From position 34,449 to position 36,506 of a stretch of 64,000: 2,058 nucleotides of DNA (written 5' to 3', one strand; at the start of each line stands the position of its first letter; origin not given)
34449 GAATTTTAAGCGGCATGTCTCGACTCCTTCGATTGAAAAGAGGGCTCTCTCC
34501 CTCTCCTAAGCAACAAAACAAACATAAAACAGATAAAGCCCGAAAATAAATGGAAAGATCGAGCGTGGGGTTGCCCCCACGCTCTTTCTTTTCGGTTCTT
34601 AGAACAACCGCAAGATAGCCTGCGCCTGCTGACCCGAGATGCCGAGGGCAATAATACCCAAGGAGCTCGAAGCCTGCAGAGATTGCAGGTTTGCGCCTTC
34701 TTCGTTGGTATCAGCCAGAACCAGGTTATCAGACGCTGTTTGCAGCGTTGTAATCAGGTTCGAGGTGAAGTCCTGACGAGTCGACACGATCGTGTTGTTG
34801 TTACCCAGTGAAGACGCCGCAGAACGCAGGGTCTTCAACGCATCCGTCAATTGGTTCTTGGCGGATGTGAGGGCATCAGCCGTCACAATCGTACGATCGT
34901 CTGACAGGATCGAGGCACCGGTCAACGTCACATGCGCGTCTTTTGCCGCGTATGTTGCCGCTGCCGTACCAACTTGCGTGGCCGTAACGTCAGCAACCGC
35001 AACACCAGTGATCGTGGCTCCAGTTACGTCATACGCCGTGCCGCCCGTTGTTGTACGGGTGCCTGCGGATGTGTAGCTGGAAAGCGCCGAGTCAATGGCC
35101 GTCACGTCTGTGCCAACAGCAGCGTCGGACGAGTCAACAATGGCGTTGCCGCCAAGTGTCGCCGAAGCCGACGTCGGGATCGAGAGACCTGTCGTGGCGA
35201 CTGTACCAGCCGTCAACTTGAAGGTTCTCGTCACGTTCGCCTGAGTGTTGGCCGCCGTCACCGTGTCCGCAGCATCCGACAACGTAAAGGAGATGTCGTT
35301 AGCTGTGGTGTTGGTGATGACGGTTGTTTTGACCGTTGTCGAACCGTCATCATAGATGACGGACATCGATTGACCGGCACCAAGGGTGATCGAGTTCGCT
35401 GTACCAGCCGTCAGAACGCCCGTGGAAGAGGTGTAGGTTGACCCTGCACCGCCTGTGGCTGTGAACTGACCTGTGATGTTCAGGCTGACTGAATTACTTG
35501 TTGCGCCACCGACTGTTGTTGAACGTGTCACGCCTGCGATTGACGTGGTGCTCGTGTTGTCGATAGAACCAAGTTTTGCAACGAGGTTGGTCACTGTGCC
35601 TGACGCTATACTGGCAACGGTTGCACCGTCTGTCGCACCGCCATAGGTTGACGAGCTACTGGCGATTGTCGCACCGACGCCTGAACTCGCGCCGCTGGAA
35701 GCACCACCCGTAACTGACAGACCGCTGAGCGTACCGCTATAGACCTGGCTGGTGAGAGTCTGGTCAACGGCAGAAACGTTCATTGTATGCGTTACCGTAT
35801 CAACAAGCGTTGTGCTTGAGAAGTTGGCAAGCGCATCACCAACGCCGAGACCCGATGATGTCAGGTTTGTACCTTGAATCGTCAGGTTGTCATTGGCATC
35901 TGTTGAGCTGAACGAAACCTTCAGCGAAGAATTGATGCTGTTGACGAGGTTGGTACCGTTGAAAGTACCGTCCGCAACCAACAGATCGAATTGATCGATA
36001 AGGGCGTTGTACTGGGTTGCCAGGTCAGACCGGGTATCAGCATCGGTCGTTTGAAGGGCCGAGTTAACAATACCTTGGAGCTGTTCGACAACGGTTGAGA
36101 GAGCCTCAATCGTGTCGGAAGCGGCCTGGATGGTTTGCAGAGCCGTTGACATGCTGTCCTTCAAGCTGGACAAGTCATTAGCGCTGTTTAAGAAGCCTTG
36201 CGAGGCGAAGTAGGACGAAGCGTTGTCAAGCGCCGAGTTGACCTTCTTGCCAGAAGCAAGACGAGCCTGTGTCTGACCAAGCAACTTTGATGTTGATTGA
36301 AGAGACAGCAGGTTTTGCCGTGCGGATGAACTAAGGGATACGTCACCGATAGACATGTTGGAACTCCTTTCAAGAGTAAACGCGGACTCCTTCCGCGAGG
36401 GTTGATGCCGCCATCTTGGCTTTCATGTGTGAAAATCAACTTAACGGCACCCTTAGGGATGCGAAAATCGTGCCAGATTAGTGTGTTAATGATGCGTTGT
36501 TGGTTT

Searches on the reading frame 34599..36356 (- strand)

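Call 72: search_protein_families(library=pfam, proteins=[window:34599-36356:-], max_evalue=0.001)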
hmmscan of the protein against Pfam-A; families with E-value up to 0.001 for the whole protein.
window:34599-36356:- (585 aa): 1 family
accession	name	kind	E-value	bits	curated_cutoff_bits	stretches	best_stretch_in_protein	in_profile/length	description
PF00669.25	Flagellin_N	-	7.6e-12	45.9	26.6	1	11-142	6-138/139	Bacterial flagellin N-terminal helical region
